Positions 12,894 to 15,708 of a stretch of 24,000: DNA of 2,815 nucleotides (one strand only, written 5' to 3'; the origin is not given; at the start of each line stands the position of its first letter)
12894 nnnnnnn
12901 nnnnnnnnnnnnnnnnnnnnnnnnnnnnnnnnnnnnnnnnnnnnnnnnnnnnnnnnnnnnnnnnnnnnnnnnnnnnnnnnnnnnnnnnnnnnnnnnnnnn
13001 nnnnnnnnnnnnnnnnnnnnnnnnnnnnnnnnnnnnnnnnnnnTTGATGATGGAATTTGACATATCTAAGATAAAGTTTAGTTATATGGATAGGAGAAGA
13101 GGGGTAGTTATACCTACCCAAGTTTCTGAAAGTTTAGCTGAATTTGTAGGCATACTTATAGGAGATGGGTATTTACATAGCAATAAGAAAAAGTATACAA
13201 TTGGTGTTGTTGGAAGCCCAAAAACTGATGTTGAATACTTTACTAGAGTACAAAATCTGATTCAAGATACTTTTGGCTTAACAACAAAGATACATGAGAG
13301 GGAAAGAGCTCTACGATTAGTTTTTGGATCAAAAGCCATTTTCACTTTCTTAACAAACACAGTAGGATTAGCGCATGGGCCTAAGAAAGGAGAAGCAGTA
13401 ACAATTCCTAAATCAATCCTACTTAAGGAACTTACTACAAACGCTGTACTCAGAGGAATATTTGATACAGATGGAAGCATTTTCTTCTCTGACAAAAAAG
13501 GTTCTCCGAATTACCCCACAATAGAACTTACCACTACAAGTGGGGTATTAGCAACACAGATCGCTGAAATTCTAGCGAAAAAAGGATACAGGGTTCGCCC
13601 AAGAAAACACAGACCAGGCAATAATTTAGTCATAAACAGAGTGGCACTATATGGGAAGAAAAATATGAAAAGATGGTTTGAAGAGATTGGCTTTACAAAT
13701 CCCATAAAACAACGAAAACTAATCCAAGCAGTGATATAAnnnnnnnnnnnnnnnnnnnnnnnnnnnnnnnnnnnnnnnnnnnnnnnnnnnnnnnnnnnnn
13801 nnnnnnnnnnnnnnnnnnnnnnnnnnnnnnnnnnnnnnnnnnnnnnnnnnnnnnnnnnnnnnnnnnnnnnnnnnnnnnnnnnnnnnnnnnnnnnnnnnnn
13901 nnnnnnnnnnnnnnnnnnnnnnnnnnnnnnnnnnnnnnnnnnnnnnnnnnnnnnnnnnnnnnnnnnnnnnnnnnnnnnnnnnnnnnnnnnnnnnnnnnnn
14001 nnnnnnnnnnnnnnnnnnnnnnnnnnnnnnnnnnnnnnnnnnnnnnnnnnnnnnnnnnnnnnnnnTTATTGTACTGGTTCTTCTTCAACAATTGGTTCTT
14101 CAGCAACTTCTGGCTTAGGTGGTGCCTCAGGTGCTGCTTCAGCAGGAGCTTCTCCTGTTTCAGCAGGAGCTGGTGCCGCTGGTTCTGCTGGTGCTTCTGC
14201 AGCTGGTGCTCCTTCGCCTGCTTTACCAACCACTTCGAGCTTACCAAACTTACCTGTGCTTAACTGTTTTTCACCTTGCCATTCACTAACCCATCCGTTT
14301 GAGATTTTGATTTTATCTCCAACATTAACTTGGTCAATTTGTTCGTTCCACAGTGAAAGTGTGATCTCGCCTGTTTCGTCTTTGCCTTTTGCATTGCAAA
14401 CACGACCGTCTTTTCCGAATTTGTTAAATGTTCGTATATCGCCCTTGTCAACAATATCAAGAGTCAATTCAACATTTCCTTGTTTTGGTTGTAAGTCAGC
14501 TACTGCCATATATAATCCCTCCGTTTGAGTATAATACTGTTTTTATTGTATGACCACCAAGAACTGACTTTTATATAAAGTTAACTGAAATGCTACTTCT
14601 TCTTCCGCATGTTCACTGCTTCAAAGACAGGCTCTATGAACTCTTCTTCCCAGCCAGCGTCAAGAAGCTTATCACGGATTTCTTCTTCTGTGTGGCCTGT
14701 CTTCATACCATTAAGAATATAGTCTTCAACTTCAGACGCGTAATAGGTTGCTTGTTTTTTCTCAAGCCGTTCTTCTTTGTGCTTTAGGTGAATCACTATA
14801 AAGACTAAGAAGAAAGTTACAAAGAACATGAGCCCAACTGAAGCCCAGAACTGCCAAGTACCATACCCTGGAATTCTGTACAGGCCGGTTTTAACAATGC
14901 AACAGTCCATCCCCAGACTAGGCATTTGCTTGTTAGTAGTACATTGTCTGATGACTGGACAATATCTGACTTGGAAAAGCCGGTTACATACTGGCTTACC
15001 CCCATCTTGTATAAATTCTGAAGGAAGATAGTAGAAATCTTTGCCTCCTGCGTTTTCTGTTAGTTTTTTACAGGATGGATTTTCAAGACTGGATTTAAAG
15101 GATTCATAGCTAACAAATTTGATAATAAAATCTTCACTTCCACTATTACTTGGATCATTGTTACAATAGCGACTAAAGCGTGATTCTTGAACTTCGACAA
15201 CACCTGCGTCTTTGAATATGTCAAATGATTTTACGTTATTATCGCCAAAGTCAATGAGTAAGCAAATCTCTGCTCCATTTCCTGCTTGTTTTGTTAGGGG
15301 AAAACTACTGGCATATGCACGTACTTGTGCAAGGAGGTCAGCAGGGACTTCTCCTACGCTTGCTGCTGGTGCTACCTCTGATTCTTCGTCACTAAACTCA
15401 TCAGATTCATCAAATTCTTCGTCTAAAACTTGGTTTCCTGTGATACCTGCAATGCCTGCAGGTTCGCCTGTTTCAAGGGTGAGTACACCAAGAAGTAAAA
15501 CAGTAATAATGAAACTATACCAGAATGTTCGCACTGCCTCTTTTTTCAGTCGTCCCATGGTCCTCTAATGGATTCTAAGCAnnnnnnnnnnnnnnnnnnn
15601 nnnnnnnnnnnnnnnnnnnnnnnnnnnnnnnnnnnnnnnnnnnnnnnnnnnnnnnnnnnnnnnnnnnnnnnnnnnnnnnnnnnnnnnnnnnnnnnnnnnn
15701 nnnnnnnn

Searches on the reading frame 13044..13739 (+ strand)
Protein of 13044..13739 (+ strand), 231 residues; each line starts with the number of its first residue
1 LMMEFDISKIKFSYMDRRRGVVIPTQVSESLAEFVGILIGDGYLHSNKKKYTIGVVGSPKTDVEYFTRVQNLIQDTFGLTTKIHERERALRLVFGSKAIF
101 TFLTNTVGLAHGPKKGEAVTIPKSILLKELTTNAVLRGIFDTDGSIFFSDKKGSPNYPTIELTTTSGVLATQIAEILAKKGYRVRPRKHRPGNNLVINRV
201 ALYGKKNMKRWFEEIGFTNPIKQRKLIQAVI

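Call 6: search_protein_families(library=pfam, proteins=[window:13044-13739:+])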
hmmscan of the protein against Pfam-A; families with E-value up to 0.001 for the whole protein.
window:13044-13739:+ (231 aa): 2 families
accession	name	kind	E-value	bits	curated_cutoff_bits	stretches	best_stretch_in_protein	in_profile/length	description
PF14528.11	LAGLIDADG_3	-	1.7e-16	60.6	22.5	1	134-216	5-82/82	LAGLIDADG-like domain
PF14527.11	LAGLIDADG_WhiA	-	3.7e-05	24.2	23.2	0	35-111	6-78/93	WhiA LAGLIDADG-like domain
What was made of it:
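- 13050..13739 (+): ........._3 endonuclease-family gene (229 aa) with both catalytic-motif aspartates conserved. Pfam PF14528, E = 1.7e-16 (call 6).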

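Call 13: find_homologous_proteins(query=window:13050-13736:+)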
Query window:13050-13736:+ (229 aa): 54 proteins with E <= 0.001 among 352 candidates.
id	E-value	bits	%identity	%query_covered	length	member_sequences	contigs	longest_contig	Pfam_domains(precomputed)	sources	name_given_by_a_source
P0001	6.4e-146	502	100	100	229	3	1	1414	PF14528.12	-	-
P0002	4.1e-75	270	55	100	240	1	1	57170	PF14528.12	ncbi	-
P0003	4.5e-70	254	53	100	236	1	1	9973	PF14528.12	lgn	-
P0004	1.0e-69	252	56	100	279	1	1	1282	PF14528.12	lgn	-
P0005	1.3e-69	252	53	100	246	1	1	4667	PF14528.12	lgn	-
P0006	1.6e-60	222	51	100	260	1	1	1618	PF14528.12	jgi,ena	-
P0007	7.3e-60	220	50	100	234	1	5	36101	PF14528.12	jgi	-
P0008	4.8e-54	201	50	89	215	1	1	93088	PF14528.12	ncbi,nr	ncbi:hypothetical protein JW711_03565 [Candidatus Woesearchaeota archaeon]|nr:hypothetical protein [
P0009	3.7e-51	192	50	86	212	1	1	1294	PF14528.12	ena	-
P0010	1.2e-50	190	49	87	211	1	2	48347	PF14528.12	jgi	-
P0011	8.7e-50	187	44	90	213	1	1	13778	PF14528.12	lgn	-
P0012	1.9e-49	186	48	90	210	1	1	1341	PF14528.12,PF14527.12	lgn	-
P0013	8.7e-49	184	48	88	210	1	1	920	PF14528.12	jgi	jgi:DNA-binding transcriptional regulator WhiA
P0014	6.2e-48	181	49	86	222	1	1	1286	PF14528.12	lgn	-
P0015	1.9e-47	180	47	90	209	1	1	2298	PF14528.12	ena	-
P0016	5.2e-45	172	43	89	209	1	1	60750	PF14528.12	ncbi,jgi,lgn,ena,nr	ncbi:MAG: hypothetical protein KKE23_04255 [Nanoarchaeota archaeon]|nr:hypothetical protein [Nanoarc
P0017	9.3e-45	171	45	88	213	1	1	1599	PF14528.12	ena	-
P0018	2.2e-44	170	43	89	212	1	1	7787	PF14528.12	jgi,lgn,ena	-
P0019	3.7e-44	169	45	87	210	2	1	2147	PF14528.12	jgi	jgi:hypothetical protein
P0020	6.0e-44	168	44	90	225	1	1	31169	PF14528.12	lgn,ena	-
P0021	1.5e-43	167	42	90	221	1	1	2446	PF14528.12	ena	-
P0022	8.3e-43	164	39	98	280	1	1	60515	PF14528.12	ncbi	-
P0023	9.3e-43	164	44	87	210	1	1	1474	PF14528.12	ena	-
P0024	1.3e-42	164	43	87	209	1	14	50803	PF14528.12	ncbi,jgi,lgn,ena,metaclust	metaclust:\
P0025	1.3e-41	161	43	88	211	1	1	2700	PF14528.12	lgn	-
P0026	2.9e-41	159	43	90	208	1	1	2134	PF14528.12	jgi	jgi:hypothetical protein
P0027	3.9e-41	159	43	90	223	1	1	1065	PF14528.12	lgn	-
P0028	1.5e-40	157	43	88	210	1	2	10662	PF14528.12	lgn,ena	-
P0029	2.5e-40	156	40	90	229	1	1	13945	PF14528.12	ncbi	-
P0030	2.8e-40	156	46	87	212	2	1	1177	PF14528.12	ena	-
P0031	8.1e-40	155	41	90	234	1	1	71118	PF14528.12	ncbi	-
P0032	4.8e-39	152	42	89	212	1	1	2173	PF14528.12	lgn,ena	-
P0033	6.0e-38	149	41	86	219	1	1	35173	PF14528.12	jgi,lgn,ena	-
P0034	1.1e-37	148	39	86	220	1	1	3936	PF14528.12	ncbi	-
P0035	1.6e-37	147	41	90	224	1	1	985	PF14528.12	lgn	-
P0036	2.0e-36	144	39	90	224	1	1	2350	PF14528.12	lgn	-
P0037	1.3e-35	141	41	86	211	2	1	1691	PF14528.12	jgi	jgi:hypothetical protein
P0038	3.8e-31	126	39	86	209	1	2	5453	PF14528.12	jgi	jgi:intein/homing endonuclease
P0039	6.1e-28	116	36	91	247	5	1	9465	PF14528.12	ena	-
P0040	2.2e-19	88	34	85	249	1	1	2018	PF14528.12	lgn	-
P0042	7.5e-16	76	35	91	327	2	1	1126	PF14528.12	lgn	-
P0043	1.2e-14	72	32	85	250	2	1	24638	PF14528.12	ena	-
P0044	1.2e-13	69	38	65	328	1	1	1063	PF14528.12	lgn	-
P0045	2.5e-13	68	35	85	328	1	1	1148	PF13384.13,PF14528.12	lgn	-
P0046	3.8e-13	68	35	86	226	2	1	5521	PF14528.12,PF14527.12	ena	-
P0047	4.8e-13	67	31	88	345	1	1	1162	PF14528.12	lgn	-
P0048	5.9e-12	64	33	84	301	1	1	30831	PF14528.12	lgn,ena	-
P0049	1.5e-9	56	31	70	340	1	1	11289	PF14528.12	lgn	-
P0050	2.5e-9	55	32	88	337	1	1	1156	PF14528.12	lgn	-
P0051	4.1e-8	51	29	84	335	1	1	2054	PF14528.12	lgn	-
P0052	2.4e-7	49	27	83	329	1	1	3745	PF14528.12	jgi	-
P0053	5.4e-7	47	33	67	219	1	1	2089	PF14528.12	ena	-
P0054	1.1e-4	40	27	83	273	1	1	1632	PF14528.12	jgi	jgi:intein/homing endonuclease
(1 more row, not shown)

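Call 14: find_encoding_contigs(protein=P0002, flank=3000, max_places=3)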
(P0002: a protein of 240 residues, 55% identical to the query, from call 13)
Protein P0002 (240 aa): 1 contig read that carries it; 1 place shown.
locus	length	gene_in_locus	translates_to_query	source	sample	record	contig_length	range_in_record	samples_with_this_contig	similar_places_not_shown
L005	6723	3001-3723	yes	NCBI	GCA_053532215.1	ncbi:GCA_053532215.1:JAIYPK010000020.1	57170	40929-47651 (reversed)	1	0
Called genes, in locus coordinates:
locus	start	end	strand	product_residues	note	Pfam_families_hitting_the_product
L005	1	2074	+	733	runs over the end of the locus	-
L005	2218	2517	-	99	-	-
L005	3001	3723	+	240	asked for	PF14528:LAGLIDADG_3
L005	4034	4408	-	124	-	PF01850:PIN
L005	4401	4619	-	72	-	-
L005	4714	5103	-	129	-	PF21473:OB_Ssb-like (weak), PF01336:tRNA_anti-codon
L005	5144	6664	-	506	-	PF00587:tRNA-synt_2b, PF03129:HGTP_anticodon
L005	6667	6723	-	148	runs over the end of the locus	PF05168:HEPN (weak)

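Call 15: find_encoding_contigs(protein=P0007, flank=3000, max_places=5)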
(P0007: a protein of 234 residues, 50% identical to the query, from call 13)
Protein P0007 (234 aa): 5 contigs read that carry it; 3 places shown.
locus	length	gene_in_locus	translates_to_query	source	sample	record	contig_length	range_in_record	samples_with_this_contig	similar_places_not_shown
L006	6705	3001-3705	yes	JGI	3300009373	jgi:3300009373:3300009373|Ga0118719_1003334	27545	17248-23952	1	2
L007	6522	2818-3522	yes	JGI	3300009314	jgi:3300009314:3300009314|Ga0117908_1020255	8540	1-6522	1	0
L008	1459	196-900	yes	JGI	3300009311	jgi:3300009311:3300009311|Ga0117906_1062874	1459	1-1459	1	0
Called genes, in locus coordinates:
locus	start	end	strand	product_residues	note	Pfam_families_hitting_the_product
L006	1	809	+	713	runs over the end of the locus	-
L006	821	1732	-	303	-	-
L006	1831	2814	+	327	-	PF13404:HTH_AsnC-type, PF13412:HTH_24, PF01047:MarR (faint), PF08279:HTH_11 (faint), PF13404:HTH_AsnC-type, PF13412:HTH_24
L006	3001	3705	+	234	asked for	PF14528:LAGLIDADG_3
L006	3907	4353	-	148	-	PF21473:OB_Ssb-like, PF01336:tRNA_anti-codon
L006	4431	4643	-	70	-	PF15993:Fuseless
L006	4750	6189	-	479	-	PF00587:tRNA-synt_2b, PF03129:HGTP_anticodon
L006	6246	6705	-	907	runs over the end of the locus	PF13229:Beta_helix, PF05048:NosD, PF13229:Beta_helix (weak), PF11617:Cu-binding_MopE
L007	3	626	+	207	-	?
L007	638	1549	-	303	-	-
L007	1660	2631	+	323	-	PF01047:MarR (faint), PF08279:HTH_11 (faint), PF13404:HTH_AsnC-type, PF13412:HTH_24, PF13404:HTH_AsnC-type, PF13412:HTH_24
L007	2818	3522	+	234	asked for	PF14528:LAGLIDADG_3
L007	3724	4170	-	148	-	PF21473:OB_Ssb-like, PF01336:tRNA_anti-codon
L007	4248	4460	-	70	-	PF15993:Fuseless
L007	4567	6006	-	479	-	PF00587:tRNA-synt_2b, PF03129:HGTP_anticodon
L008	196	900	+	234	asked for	PF14528:LAGLIDADG_3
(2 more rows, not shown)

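Call 16: find_encoding_contigs(protein=P0008, flank=3000, max_places=3)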
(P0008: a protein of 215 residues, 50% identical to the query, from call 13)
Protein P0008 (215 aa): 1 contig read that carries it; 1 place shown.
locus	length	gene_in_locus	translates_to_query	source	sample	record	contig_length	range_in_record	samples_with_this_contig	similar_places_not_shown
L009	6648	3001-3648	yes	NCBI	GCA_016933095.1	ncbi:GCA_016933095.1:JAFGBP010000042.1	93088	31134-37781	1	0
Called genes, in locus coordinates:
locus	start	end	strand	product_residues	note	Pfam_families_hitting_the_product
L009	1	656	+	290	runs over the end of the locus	PF01116:F_bP_aldolase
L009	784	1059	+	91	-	-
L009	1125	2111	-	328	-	PF01699:Na_Ca_ex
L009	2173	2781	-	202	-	-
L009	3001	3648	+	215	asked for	PF14528:LAGLIDADG_3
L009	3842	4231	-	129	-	-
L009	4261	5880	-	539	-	PF00587:tRNA-synt_2b (faint), PF03129:HGTP_anticodon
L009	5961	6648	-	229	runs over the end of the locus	-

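Call 23: find_related_loci(query=A1, collection=genome_contigs, flank=2500)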
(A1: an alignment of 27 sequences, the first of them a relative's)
Query A1 (229 aa) in genome_contigs; peptide patterns used: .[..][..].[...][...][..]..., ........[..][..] (x = any residue, [..] = any of these).
271 stretches matched a pattern; 231 encode a relative of the query (tblastn E <= 1e-3); the best 80 are kept; 80 distinct loci.
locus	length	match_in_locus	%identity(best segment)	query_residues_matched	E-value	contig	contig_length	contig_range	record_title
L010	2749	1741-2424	47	1-226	2e-62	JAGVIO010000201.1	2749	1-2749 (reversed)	MAG: archaeon isolate DeMMO1_7 c_000000028627, whole genome shotgun sequence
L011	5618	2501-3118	50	21-224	2e-59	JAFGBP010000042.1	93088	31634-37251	MAG: Candidatus Woesearchaeota archaeon isolate Zod_Metabat.1039 k87_7719517, whole genome shotgun sequence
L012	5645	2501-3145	43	15-228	3e-51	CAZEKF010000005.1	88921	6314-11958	MAG TPA_asm: uncultured Methanosarcinales archaeon isolate SRP200020_co7_100 genome assembly, contig: NODE_90_length_889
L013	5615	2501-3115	43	24-226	1e-50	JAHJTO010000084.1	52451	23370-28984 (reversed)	MAG: Nanoarchaeota archaeon isolate OS_PC_MetaG.mb.56 OS_PC_MetaG.mb.56_k141_756948, whole genome shotgun sequence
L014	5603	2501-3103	46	25-223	2e-50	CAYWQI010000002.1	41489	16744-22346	MAG TPA_asm: Candidatus Woesearchaeota archaeon isolate SRP252850_co1_44 genome assembly, contig: NODE_1426_length_41489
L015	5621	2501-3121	43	24-226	3e-50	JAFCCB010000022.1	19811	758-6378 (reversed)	Candidatus Dojkabacteria bacterium isolate AB_1215_Bin_135 AB_1215_Bin_135.fna_scaffold_10877, whole genome shotgun sequ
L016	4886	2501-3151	41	12-228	8e-50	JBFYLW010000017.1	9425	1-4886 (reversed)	MAG: Nanoarchaeota archaeon isolate PPR_0046 PPR_0046.fa_k121_369220, whole genome shotgun sequence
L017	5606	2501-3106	43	24-223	4e-49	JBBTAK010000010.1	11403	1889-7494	MAG: Nanoarchaeota archaeon isolate H43-bin094_1 H43_bin094_1_000000000010, whole genome shotgun sequence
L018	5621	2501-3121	44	25-229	2e-49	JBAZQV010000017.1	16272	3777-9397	MAG: Candidatus Aenigmatarchaeota archaeon isolate SO_2017_SWC_7 scaffold_3058_c1_LP-4_2017, whole genome shotgun sequen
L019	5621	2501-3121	43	24-228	1e-48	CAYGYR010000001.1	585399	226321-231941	MAG TPA_asm: uncultured Methanosarcinales archaeon isolate ERP119294_co1_430 genome assembly, contig: NODE_8_length_5853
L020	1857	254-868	42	24-226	4e-48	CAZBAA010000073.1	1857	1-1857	MAG TPA_asm: uncultured Candidatus Saccharibacteria bacterium isolate SRP269290_co3_478 genome assembly, contig: NODE_11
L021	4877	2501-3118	43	24-225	1e-47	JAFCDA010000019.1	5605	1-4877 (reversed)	Candidatus Pacearchaeota archaeon isolate Meg19_1012_Bin_253 Meg19_1012_Bin_253_scaffold_64268, whole genome shotgun seq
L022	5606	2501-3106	43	24-223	1e-47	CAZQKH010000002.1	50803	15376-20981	MAG TPA_asm: Candidatus Woesearchaeota archaeon isolate SRP191223_co2_5 genome assembly, contig: NODE_120_length_50803_c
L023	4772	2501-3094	42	24-220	1e-46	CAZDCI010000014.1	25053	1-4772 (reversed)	MAG TPA_asm: Candidatus Woesearchaeota archaeon isolate SRP141376_co1_348 genome assembly, contig: NODE_4406_length_2505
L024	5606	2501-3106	43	24-223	5e-47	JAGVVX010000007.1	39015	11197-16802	MAG: Candidatus Aenigmatarchaeota archaeon isolate RIFCSPHIGHO2_01_FULL_AR5_44_11 rifcsphigho2_01_scaffold_7501, whole g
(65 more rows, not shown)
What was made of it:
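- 13050..13739 (+): The database search found 54 homologues, with DPANN names (Woesearchaeota, Nanoarchaeota) on the few that are named (call 13), and the genome scan found 231 related stretches, mostly in DPANN MAGs (call 23).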

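Call 66: find_encoding_contigs(protein=P0004, flank=1500, max_places=2)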
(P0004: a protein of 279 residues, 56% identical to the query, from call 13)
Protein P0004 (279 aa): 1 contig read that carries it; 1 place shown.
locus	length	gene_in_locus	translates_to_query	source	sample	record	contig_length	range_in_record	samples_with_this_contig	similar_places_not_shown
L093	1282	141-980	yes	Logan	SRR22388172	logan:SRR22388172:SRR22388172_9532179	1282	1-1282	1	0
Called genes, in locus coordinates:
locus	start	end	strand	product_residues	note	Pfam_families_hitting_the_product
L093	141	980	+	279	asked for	PF14528:LAGLIDADG_3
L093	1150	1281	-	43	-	?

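Call 67: find_encoding_contigs(protein=P0003, flank=1500, max_places=2)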
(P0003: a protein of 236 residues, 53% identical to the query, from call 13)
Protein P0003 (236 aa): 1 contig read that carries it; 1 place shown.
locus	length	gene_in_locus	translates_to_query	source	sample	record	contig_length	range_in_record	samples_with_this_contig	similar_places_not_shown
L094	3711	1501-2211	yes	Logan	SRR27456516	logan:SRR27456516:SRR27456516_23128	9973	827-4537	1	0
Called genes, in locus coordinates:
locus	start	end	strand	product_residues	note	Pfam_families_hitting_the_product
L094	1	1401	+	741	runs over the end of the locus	?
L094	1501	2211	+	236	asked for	PF14528:LAGLIDADG_3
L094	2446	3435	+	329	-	PF01798:Nop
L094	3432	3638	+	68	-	-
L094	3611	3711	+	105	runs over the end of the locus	PF00293:NUDIX (weak)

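Call 68: find_encoding_contigs(protein=P0005, flank=1500, max_places=2)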
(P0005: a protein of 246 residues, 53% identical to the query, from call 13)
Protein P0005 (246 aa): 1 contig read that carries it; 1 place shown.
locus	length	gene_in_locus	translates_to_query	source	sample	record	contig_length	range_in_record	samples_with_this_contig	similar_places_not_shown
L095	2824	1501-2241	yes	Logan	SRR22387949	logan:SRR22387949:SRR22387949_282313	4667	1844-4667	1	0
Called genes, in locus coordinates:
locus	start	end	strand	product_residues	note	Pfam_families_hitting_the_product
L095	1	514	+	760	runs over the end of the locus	-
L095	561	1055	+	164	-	-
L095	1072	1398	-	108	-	-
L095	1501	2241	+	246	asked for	PF14528:LAGLIDADG_3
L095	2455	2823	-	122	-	?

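Call 69: find_encoding_contigs(protein=P0006, flank=1500, max_places=2)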
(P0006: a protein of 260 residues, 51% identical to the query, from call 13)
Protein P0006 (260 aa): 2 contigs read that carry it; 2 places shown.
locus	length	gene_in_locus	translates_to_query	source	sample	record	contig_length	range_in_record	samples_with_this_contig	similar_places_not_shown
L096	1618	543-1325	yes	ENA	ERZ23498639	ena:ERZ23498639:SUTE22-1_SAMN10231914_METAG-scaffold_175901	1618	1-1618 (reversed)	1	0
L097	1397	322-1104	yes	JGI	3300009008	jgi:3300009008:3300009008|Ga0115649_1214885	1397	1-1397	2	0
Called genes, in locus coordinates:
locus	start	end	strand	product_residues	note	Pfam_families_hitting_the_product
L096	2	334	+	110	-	?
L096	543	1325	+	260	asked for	PF14528:LAGLIDADG_3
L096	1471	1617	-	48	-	?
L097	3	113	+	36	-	?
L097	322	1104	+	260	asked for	PF14528:LAGLIDADG_3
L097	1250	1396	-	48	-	?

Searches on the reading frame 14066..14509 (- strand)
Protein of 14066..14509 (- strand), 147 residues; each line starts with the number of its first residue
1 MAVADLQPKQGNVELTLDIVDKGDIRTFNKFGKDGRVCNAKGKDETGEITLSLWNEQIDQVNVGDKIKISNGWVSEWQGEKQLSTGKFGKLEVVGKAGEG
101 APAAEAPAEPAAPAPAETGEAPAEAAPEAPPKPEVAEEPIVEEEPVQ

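Call 6: search_protein_families(library=pfam, proteins=[window:14066-14509:-])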
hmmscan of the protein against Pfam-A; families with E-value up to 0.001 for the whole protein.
window:14066-14509:- (147 aa): 2 families
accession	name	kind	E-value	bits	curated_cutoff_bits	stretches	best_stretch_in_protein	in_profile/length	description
PF21473.3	Ssb-like_OB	-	6.3e-07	29.9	24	1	7-93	2-97/97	Single-stranded DNA binding protein Ssb-like, OB fold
PF01336.31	tRNA_anti-codon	-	5.8e-06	26.6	27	1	25-84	7-68/75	OB-fold nucleic acid binding domain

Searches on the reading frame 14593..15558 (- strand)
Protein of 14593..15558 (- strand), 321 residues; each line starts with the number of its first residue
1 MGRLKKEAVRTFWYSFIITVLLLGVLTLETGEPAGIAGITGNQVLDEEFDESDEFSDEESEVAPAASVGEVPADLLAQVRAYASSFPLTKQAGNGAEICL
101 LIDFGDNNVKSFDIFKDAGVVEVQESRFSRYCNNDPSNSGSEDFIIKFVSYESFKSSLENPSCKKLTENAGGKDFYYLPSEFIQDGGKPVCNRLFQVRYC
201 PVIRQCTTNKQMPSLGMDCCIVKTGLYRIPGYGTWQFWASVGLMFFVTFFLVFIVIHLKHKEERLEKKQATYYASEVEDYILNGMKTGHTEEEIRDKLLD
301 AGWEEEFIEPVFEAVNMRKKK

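Call 6: search_protein_families(library=pfam, proteins=[window:14593-15558:-])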
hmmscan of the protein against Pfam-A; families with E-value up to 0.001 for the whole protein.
window:14593-15558:- (321 aa): 1 family
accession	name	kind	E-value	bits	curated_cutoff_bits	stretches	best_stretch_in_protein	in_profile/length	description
PF21982.2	RecX_HTH1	-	0.00034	21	26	1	289-311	14-36/40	RecX, first three-helix domain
